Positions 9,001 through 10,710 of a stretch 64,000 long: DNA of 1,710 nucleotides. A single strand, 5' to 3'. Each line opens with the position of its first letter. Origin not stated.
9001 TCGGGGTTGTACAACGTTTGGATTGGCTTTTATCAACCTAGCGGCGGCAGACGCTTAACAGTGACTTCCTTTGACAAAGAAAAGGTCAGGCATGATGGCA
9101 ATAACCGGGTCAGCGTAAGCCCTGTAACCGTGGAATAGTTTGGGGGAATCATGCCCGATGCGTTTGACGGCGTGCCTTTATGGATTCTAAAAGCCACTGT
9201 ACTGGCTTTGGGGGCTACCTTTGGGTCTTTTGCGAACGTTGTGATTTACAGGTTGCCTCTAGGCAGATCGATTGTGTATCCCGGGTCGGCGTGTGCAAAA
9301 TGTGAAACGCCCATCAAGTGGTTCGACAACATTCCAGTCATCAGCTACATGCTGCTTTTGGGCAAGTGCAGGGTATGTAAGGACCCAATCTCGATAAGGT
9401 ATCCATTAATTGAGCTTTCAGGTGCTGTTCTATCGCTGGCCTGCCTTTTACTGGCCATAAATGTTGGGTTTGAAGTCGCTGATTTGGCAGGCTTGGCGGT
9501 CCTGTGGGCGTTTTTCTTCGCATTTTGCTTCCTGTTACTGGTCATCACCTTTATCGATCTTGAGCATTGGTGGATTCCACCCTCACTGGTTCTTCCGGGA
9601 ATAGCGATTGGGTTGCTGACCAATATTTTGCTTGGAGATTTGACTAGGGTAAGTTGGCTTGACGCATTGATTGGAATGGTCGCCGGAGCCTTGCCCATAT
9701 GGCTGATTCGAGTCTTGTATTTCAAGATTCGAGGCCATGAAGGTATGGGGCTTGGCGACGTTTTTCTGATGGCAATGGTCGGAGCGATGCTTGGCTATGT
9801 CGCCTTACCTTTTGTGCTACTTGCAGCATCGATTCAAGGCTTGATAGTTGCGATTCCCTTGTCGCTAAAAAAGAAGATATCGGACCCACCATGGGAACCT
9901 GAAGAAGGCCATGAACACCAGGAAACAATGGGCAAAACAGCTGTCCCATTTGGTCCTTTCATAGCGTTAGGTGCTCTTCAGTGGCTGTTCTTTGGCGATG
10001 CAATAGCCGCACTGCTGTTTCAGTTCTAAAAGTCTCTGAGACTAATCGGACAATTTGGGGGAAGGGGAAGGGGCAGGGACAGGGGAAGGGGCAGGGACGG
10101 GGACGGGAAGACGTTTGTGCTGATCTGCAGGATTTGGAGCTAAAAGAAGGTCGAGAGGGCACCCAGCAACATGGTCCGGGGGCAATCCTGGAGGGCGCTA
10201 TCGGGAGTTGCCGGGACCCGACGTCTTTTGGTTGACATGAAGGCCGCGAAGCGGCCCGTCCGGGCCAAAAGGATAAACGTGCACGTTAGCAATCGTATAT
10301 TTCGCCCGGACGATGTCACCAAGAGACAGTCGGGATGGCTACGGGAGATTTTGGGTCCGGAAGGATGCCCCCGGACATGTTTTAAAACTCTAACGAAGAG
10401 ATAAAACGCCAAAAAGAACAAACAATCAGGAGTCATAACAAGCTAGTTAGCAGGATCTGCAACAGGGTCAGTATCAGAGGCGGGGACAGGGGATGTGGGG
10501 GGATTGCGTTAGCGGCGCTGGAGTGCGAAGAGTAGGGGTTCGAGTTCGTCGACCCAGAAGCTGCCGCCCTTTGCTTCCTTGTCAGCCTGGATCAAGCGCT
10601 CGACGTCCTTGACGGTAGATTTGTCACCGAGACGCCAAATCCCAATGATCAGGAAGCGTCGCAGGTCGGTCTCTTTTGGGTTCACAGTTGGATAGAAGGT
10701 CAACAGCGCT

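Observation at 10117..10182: Duplicated ~65 nt conserved element associated with the G-rich tracts (second copy 18419-18484)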

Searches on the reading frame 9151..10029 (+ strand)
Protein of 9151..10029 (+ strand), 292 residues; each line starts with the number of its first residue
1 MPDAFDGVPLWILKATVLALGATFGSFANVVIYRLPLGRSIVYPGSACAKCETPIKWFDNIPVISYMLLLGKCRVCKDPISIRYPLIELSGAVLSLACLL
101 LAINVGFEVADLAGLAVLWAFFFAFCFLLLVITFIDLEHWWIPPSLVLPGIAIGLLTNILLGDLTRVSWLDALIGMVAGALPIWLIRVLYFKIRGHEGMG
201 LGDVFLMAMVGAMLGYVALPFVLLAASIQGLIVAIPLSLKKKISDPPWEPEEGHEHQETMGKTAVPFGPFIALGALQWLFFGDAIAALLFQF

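Call 14: find_encoding_contigs(protein=window:9151-10029:+, flank=10000, max_places=6)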
Protein window:9151-10029:+ (292 aa): 24 contigs read that carry it; 6 places shown.
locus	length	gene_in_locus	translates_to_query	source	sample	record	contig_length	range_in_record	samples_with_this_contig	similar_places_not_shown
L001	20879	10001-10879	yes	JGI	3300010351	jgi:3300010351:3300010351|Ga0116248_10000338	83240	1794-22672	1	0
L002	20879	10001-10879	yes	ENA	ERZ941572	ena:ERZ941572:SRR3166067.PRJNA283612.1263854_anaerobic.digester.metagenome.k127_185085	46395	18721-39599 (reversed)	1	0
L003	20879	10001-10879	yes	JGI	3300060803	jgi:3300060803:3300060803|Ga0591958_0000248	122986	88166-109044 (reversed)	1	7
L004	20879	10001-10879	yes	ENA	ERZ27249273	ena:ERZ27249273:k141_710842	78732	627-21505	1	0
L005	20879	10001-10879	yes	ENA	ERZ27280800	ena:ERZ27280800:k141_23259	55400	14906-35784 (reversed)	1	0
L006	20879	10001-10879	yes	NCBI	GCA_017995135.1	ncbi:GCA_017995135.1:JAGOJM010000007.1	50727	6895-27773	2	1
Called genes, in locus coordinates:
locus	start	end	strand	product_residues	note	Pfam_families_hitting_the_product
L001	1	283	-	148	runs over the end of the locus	PF02082:Rrf2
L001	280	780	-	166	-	PF07879:PHB_acc_N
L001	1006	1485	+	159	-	PF01058:Oxidored_q6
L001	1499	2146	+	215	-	PF27545:CsoS1D_N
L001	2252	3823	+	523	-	PF11617:Cu-binding_MopE (faint), PF00526:Dicty_CTDC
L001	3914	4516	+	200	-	PF04542:Sigma70_r2, PF22029:PhyR_sigma2, PF08281:Sigma70_r4_2, PF04545:Sigma70_r4 (weak)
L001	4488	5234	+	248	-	PF13490:zf-HC2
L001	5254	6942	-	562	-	PF19676:DUF6178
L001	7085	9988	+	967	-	PF13231:PMT_2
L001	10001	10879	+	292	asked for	PF06750:A24_N_bact, PF01478:Peptidase_A24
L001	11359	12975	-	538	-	PF03130:HEAT_PBS (faint), PF13646:HEAT_2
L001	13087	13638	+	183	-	PF03130:HEAT_PBS (faint), PF13646:HEAT_2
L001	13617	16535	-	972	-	PF26549:Tricorn_N, PF07676:PD40 (weak), PF01103:Omp85 (weak)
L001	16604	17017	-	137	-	-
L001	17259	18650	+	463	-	PF01512:Complex1_51K, PF10531:SLBB, PF13534:Fer4_17, PF13375:RnfC_N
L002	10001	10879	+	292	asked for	PF06750:A24_N_bact, PF01478:Peptidase_A24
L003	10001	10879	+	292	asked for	PF06750:A24_N_bact, PF01478:Peptidase_A24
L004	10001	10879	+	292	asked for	PF06750:A24_N_bact, PF01478:Peptidase_A24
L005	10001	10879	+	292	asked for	PF06750:A24_N_bact, PF01478:Peptidase_A24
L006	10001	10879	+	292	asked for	PF06750:A24_N_bact, PF01478:Peptidase_A24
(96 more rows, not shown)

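Call 15: search_protein_families(library=pfam, proteins=[window:9151-10029:+])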
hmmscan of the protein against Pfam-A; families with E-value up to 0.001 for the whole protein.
window:9151-10029:+ (292 aa): 2 families
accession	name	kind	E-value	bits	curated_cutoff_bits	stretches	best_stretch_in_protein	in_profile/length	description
PF06750.18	A24_N_bact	-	5.3e-32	110.2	23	1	20-100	2-82/84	Bacterial Peptidase A24 N-terminal domain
PF01478.23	Peptidase_A24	-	1.6e-17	64.3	26.5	1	124-235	2-104/104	Type IV leader peptidase family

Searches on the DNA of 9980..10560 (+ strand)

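Call 10: search_rna_families(source=window, start=9980, end=10560, threshold=evalue, max_evalue=10, show_alignments=3)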
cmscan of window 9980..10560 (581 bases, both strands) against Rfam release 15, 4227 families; matches with E-value up to 10: 0.
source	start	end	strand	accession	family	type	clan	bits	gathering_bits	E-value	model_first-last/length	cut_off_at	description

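Call 62: search_dna_similar(query=window:10100-10480:+, collection=plasmids, mode=distant, max_rows=10)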
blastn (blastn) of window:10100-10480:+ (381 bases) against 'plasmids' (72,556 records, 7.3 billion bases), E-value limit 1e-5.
No match.

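Call 63: search_dna_similar(query=window:10100-10480:+, collection=phages, mode=distant, max_rows=10)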
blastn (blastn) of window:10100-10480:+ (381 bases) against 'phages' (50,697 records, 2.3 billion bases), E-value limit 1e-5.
No match.

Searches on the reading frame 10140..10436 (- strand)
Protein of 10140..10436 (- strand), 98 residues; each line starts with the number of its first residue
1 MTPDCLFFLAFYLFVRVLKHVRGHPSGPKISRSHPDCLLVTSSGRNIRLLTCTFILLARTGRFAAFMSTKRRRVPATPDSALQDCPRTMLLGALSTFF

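Call 59: search_protein_families(library=pfam, proteins=[window:10140-10436:-], max_evalue=1)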
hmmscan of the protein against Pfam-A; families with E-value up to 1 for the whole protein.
window:10140-10436:- (98 aa): 0 families

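Call 60: search_protein_families(library=ncbifam, proteins=[window:10140-10436:-], max_evalue=1)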
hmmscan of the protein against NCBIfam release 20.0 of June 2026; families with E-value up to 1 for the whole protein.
window:10140-10436:- (98 aa): 0 families
